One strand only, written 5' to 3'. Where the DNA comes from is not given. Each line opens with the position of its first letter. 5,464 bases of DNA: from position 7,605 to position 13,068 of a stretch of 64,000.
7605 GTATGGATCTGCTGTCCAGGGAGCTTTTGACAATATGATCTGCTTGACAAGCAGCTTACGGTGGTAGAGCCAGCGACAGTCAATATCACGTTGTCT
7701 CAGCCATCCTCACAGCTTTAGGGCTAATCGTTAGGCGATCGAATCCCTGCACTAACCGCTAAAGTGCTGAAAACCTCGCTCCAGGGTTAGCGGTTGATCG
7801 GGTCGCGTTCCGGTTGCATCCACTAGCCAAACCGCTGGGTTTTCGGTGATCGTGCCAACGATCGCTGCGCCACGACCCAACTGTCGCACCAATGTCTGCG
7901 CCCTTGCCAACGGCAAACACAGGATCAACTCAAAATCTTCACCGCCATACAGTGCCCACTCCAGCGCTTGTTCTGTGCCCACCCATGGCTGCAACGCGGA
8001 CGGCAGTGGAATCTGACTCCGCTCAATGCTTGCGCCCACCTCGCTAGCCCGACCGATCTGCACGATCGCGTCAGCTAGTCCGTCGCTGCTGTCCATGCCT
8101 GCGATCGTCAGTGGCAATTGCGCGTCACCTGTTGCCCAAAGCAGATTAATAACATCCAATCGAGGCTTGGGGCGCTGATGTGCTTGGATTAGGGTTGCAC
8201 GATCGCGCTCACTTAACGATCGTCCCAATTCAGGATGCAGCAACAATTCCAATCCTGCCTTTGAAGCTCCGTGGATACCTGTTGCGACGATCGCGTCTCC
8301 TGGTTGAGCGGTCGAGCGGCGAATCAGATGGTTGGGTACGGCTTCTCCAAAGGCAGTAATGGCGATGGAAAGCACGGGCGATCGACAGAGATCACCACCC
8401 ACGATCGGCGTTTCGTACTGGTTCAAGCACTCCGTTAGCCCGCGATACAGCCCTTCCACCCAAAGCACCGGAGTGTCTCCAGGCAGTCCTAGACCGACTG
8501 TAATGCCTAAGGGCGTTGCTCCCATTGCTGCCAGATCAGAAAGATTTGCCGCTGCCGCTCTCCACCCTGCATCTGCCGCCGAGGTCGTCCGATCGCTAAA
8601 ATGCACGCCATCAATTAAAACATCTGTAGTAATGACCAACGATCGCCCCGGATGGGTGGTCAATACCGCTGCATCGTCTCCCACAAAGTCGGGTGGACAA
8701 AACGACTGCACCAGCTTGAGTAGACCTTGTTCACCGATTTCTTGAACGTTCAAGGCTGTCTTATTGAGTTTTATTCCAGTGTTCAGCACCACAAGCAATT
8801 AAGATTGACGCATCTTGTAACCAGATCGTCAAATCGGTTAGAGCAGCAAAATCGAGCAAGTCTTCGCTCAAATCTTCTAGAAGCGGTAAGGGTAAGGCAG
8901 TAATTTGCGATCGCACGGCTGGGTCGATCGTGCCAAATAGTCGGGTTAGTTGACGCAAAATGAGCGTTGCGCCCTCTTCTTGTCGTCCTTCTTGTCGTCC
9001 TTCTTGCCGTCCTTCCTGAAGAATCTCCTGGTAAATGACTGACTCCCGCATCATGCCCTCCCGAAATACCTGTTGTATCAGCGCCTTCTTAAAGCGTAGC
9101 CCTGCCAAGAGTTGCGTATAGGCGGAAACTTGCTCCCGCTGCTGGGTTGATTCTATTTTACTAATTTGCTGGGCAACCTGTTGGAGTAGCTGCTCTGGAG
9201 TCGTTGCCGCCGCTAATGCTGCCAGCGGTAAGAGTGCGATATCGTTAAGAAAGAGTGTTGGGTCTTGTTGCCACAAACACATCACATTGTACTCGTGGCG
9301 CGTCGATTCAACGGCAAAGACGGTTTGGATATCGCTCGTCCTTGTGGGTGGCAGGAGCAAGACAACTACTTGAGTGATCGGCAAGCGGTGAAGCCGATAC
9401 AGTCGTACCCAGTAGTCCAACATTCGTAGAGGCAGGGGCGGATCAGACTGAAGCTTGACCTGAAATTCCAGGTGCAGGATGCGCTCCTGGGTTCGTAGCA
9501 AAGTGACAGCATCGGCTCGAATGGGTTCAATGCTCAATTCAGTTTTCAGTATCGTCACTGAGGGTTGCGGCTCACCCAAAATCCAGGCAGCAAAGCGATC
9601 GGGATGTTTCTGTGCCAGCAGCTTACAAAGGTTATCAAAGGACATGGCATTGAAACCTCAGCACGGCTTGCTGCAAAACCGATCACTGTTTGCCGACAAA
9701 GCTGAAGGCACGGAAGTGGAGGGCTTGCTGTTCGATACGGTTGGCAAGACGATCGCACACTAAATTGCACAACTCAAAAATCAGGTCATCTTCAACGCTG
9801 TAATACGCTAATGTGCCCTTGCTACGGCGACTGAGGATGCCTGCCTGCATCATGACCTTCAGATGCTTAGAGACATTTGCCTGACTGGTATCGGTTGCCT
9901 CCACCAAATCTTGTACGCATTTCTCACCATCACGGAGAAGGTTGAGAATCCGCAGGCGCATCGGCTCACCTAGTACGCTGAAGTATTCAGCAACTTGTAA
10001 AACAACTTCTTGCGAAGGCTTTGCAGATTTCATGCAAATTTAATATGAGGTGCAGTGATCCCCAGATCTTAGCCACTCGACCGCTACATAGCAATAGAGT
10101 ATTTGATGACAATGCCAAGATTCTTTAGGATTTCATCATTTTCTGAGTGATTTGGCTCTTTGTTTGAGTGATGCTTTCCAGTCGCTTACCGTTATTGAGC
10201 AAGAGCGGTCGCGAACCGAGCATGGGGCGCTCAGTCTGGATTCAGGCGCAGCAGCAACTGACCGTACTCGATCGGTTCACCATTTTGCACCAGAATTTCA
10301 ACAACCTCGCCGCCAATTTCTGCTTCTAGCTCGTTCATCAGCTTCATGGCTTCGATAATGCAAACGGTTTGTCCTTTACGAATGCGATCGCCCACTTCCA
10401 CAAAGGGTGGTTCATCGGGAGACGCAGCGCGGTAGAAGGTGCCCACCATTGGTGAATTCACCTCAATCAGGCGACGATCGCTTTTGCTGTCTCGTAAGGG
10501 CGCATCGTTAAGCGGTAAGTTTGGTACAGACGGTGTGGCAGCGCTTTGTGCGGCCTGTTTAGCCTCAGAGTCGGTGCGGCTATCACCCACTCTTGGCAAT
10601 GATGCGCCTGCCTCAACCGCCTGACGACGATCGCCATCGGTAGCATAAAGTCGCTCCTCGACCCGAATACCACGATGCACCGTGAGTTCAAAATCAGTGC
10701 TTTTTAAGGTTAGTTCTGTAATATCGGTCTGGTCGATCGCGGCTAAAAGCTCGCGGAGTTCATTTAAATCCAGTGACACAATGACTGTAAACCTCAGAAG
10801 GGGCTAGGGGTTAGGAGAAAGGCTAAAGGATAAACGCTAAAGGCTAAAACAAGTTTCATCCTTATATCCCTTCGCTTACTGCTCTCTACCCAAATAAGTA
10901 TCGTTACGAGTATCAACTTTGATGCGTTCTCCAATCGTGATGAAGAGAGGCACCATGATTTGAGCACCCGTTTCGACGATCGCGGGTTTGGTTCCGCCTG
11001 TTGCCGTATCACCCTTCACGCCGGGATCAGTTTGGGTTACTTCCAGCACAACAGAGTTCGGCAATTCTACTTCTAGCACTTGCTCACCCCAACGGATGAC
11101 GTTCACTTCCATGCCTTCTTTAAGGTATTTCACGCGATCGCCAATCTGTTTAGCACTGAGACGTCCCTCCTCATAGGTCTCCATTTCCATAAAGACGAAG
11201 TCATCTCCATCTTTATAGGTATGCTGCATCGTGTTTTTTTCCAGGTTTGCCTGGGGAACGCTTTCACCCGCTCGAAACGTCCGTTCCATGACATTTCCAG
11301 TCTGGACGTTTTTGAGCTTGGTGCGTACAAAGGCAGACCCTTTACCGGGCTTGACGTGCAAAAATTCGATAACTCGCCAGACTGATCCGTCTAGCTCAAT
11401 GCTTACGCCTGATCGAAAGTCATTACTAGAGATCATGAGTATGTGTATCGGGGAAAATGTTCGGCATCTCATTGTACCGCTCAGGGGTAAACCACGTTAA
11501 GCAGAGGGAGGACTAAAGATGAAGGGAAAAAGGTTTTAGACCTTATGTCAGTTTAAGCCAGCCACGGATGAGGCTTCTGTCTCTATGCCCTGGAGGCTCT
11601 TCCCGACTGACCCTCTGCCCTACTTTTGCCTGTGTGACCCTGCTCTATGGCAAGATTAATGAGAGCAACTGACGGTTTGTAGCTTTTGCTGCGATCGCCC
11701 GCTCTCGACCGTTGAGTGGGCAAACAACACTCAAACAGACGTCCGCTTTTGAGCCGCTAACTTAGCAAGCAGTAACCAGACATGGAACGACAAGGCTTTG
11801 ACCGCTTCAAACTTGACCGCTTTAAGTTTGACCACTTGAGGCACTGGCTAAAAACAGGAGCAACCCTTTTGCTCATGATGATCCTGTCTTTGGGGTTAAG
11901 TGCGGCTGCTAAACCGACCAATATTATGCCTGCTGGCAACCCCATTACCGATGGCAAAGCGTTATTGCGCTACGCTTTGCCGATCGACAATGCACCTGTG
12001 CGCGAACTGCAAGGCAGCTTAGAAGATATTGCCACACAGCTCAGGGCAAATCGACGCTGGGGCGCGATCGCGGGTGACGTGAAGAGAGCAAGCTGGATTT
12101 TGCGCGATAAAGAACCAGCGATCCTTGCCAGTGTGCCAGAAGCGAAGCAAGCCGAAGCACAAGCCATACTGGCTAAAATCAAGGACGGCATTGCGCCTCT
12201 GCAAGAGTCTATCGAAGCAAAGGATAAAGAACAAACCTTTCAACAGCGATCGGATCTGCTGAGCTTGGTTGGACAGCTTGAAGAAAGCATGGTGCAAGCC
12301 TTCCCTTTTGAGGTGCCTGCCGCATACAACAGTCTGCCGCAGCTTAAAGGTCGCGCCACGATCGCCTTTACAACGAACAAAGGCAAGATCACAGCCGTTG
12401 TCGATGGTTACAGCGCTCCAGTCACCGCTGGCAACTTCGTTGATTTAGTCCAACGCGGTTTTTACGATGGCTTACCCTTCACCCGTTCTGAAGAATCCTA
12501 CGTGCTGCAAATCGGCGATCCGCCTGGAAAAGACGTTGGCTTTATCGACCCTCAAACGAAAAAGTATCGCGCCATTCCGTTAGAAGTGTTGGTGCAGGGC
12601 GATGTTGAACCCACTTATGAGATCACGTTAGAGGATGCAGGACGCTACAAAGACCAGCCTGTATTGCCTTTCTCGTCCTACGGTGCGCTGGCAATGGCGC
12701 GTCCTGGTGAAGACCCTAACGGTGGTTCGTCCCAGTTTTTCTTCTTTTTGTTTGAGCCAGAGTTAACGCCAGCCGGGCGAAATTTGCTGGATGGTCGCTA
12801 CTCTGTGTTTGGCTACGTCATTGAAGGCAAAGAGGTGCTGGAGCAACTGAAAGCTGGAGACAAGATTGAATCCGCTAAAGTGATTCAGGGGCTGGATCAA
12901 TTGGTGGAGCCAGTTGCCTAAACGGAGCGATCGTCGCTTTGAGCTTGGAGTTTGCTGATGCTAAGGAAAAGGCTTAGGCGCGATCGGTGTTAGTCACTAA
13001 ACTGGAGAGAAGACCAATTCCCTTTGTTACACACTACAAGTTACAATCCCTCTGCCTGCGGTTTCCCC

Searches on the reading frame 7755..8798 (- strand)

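Call 68: search_protein_families(library=pfam, proteins=[window:7755-8798:-], max_evalue=0.00001)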
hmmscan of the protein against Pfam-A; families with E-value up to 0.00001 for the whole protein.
window:7755-8798:- (348 aa): 2 families
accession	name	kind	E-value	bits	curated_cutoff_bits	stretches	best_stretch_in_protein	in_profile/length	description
PF00586.29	AIRS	-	1.2e-29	103.4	24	1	40-152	1-111/112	AIR synthase related protein, N-terminal domain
PF02769.27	AIRS_C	-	4.2e-06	27.4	23.1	1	165-321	1-149/156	AIR synthase related protein, C-terminal domain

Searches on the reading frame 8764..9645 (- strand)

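Call 68: search_protein_families(library=pfam, proteins=[window:8764-9645:-], max_evalue=0.00001)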
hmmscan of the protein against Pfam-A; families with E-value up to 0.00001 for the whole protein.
window:8764-9645:- (294 aa): 1 family
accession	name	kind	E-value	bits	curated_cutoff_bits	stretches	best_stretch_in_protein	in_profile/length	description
PF14261.11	DUF4351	-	1.2e-19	70.6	25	1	218-276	1-59/59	Domain of unknown function (DUF4351)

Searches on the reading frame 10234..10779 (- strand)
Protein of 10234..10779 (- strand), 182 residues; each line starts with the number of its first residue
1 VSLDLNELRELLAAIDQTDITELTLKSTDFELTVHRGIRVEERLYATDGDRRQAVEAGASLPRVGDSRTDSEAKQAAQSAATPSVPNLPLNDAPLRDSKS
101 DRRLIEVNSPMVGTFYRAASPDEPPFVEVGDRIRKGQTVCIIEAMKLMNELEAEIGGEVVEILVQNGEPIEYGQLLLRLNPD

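Call 68: search_protein_families(library=pfam, proteins=[window:10234-10779:-], max_evalue=0.00001)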
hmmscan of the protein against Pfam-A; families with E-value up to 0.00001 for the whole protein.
window:10234-10779:- (182 aa): 1 family
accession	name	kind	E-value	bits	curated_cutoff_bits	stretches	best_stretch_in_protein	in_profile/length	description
PF00364.28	Biotin_lipoyl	-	2.6e-22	78.9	22.1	1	106-179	2-73/73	Biotin-requiring enzyme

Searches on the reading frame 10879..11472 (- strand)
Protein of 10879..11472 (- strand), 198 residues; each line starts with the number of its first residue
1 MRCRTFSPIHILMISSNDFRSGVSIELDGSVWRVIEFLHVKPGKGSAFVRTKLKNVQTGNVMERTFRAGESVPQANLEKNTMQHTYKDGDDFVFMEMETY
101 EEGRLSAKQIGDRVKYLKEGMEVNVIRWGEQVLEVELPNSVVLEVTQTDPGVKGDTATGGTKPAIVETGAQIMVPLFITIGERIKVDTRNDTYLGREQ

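Call 68: search_protein_families(library=pfam, proteins=[window:10879-11472:-], max_evalue=0.00001)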
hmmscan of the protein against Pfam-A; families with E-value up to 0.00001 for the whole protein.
window:10879-11472:- (198 aa): 3 families
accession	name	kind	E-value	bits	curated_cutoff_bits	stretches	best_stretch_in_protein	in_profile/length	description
PF08207.18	EFP_N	-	4e-27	94.4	23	1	15-72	1-58/58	Elongation factor P (EF-P) KOW-like domain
PF09285.17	Elong-fact-P_C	-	6.3e-27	93.5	25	1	141-196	1-56/56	Elongation factor P, C-terminal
PF01132.26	EFP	-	1.1e-20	73.8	27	1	81-133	2-54/54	Elongation factor P (EF-P) OB domain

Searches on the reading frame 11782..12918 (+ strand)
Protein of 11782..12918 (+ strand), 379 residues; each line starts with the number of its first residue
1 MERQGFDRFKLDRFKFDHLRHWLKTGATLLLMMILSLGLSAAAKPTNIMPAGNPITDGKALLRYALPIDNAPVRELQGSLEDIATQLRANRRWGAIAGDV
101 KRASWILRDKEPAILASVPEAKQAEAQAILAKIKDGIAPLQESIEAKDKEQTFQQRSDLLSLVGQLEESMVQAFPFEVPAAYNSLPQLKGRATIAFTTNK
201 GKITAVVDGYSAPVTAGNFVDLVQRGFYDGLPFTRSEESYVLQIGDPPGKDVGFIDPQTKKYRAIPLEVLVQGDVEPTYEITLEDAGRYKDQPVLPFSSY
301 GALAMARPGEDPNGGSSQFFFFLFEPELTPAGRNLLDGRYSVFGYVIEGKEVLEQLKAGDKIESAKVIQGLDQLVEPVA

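Call 68: search_protein_families(library=pfam, proteins=[window:11782-12918:+], max_evalue=0.00001)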
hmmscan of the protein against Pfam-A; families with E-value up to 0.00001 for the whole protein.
window:11782-12918:+ (379 aa): 2 families
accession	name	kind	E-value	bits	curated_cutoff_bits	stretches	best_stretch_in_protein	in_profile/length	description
PF21329.2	CYP38_PsbQ-like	-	3.6e-39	134.3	27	1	57-171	1-117/117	Peptidyl-prolyl cis-trans isomerase CYP38-like, PsbQ-like domain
PF00160.26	Pro_isomerase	-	8.8e-33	114.2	21.7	1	194-364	2-145/159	Cyclophilin type peptidyl-prolyl cis-trans isomerase/CLD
